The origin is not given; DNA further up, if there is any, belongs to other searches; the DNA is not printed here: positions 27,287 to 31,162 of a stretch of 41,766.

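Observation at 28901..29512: IleRS with an in-frame histidine-phosphatase (PGAM-type) domain nested inside its zinc knuckle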

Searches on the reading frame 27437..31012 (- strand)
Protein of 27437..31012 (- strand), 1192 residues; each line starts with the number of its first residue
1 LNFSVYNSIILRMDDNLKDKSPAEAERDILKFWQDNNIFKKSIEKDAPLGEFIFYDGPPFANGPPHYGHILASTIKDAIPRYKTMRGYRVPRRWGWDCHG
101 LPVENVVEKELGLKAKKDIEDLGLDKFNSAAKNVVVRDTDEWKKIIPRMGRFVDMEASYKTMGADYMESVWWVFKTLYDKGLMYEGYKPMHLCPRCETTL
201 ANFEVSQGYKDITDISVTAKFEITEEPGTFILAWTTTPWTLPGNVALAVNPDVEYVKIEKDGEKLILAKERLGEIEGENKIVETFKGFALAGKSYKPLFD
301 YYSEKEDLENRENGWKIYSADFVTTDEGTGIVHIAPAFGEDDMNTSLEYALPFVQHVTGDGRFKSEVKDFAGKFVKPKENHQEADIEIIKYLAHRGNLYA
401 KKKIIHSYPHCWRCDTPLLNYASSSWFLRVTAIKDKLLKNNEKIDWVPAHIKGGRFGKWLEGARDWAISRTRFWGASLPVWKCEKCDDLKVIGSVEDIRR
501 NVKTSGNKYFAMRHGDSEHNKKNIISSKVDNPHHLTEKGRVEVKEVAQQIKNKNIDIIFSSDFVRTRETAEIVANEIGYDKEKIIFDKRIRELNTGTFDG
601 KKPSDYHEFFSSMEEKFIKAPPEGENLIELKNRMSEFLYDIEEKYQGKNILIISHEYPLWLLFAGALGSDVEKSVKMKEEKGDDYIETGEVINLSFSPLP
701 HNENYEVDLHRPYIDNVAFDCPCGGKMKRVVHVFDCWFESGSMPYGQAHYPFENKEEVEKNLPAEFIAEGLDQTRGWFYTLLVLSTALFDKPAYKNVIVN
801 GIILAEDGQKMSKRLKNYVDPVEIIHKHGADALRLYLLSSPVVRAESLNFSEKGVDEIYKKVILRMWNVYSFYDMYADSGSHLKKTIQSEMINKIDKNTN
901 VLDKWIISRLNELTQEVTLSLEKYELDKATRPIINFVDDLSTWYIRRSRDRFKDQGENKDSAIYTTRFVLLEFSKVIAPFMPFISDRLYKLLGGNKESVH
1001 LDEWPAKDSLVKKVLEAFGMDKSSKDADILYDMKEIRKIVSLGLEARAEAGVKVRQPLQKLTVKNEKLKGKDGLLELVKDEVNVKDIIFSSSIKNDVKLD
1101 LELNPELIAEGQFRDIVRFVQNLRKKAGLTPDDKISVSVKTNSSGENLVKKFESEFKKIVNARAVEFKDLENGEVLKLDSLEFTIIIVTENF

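Call 3: search_protein_families(library=pfam, proteins=[window:27437-31012:-], max_evalue=0.01)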
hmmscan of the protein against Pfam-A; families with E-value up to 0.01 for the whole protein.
window:27437-31012:- (1192 aa): 6 families
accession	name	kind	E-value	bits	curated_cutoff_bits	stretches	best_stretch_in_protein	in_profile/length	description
PF00133.28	tRNA-synt_1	-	3.5e-135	451.4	22.7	2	29-507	2-272/414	tRNA synthetases class I (I, L, M and V)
PF00300.27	His_Phos_1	-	4.6e-33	115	21.7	1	511-674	3-166/194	Histidine phosphatase superfamily (branch 1)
PF08264.19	Anticodon_1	-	2.9e-32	112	25.1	1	903-1060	1-146/148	Anticodon-binding domain of tRNA ligase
PF09334.17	tRNA-synt_1g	-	6.2e-17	61.9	20.1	2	59-204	8-134/391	tRNA synthetases class I (M)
PF19302.4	DUF5915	-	6.4e-16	58.9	27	1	1097-1187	102-192/195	Domain of unknown function (DUF5915)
PF01406.26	tRNA-synt_1e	-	6e-07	29.5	27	1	784-856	228-297/301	tRNA synthetases class I (C) catalytic domain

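Call 4: search_protein_families(library=ncbifam, proteins=[window:27437-31012:-], max_evalue=0.01)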
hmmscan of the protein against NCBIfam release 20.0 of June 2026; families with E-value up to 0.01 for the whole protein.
window:27437-31012:- (1192 aa): 34 families (the best 25 are shown)
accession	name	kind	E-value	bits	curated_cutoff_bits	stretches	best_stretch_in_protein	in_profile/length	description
TIGR00392.1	ileS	equivalog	9e-267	887.6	621.4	2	21-511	7-509/861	isoleucine--tRNA ligase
NF000258.1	MupB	exception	3.2e-228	760.2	1900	3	26-498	9-473/1033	mupirocin-resistant isoleucine--tRNA ligase MupB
NF000257.1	MupA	exception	4.4e-228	759.7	1900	3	25-502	8-473/1024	mupirocin-resistant isoleucine--tRNA ligase MupA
TIGR00422.1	valS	equivalog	6.4e-130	434.7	612.1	3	732-1095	449-792/863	valine--tRNA ligase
NF009687.0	PRK13208.1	equivalog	7.1e-124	414.7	738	3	723-1091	447-790/801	valine--tRNA ligase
NF004349.1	PRK05729.1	equivalog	3.5e-107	359.7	704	3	726-1066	433-744/860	valine--tRNA ligase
NF040702.1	ileS_w_GNAT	exception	3.8e-97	326.1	1999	3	24-262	21-272/1100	isoleucine--tRNA ligase, N-acetyltransferase domain-containing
NF011492.0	PRK14900.1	equivalog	3.5e-70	237.1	1783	3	724-1063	446-769/1044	valine--tRNA ligase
NF000540.1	alt_ValS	exception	2.1e-58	198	900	3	731-1068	496-805/827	valine--tRNA ligase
NF008957.0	PRK12300.1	subfamily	2.3e-56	191.4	677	2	24-337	8-316/946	leucine--tRNA ligase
TIGR00395.1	leuS_arch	equivalog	8e-52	176.4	648.5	2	26-344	4-317/938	leucine--tRNA ligase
TIGR00396.1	leuS_bact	equivalog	4.8e-45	154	548.4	4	24-220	5-184/843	leucine--tRNA ligase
TIGR00398.1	metG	equivalog_domain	5.5e-29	101.3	336.35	2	792-1001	310-510/530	methionine--tRNA ligase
NF038349.1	dPGM_arch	equivalog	6e-25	88.3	225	1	512-668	4-150/194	2,3-diphosphoglycerate-dependent phosphoglycerate mutase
NF005567.0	PRK07238.1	equivalog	7.7e-22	78.1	326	1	503-677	174-348/378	bifunctional RNase H/acid phosphatase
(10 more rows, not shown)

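Call 6: search_solved_structures(query=window:27437-31012:-, max_evalue=1e-10, show_alignments=1)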
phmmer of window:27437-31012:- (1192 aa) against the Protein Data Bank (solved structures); distinct sequences matched with E-value up to 1e-10: 51.
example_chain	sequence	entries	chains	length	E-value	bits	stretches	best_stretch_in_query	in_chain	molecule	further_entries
9w01_B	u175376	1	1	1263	3.4e-235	786.8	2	21-499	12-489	Isoleucine--tRNA ligase, cytoplasmic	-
8c8v_A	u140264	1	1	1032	2.8e-234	783.8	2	17-501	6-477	Isoleucine--tRNA ligase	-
8c8u_A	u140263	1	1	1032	3.4e-234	783.5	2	17-501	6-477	Isoleucine--tRNA ligase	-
8c9d_A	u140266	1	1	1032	6.4e-233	779.3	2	17-501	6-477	Isoleucine--tRNA ligase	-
8c8w_A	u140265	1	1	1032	9.8e-232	775.3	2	17-501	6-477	Isoleucine--tRNA ligase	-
8wnd_A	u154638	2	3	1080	2.4e-221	740.9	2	22-499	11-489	isoleucine--tRNA ligase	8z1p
9wqs_A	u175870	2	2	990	1e-219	735.5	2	22-499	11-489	Isoleucine--tRNA ligase, cytoplasmic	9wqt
7d5c_A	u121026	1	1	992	1e-219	735.5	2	22-499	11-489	Isoleucine--tRNA ligase, cytoplasmic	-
6ldk_A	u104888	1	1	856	1.5e-218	731.7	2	25-500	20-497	Isoleucine--tRNA ligase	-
1ile_A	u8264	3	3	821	4.8e-211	706.8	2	24-500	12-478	ISOLEUCYL-TRNA SYNTHETASE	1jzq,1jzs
8c9e_A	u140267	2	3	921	1.2e-91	311.3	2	28-508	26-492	Isoleucine--tRNA ligase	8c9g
8c9f_A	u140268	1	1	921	3.9e-89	303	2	28-507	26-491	Isoleucine--tRNA ligase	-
1ffy_A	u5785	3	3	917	8e-89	302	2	26-489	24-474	ISOLEUCYL-TRNA SYNTHETASE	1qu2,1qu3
8wnf_A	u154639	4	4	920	8.2e-68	232.4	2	31-480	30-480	Isoleucine--tRNA ligase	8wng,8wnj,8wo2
8wni_A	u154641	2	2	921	8.2e-68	232.4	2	31-480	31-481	Isoleucine--tRNA ligase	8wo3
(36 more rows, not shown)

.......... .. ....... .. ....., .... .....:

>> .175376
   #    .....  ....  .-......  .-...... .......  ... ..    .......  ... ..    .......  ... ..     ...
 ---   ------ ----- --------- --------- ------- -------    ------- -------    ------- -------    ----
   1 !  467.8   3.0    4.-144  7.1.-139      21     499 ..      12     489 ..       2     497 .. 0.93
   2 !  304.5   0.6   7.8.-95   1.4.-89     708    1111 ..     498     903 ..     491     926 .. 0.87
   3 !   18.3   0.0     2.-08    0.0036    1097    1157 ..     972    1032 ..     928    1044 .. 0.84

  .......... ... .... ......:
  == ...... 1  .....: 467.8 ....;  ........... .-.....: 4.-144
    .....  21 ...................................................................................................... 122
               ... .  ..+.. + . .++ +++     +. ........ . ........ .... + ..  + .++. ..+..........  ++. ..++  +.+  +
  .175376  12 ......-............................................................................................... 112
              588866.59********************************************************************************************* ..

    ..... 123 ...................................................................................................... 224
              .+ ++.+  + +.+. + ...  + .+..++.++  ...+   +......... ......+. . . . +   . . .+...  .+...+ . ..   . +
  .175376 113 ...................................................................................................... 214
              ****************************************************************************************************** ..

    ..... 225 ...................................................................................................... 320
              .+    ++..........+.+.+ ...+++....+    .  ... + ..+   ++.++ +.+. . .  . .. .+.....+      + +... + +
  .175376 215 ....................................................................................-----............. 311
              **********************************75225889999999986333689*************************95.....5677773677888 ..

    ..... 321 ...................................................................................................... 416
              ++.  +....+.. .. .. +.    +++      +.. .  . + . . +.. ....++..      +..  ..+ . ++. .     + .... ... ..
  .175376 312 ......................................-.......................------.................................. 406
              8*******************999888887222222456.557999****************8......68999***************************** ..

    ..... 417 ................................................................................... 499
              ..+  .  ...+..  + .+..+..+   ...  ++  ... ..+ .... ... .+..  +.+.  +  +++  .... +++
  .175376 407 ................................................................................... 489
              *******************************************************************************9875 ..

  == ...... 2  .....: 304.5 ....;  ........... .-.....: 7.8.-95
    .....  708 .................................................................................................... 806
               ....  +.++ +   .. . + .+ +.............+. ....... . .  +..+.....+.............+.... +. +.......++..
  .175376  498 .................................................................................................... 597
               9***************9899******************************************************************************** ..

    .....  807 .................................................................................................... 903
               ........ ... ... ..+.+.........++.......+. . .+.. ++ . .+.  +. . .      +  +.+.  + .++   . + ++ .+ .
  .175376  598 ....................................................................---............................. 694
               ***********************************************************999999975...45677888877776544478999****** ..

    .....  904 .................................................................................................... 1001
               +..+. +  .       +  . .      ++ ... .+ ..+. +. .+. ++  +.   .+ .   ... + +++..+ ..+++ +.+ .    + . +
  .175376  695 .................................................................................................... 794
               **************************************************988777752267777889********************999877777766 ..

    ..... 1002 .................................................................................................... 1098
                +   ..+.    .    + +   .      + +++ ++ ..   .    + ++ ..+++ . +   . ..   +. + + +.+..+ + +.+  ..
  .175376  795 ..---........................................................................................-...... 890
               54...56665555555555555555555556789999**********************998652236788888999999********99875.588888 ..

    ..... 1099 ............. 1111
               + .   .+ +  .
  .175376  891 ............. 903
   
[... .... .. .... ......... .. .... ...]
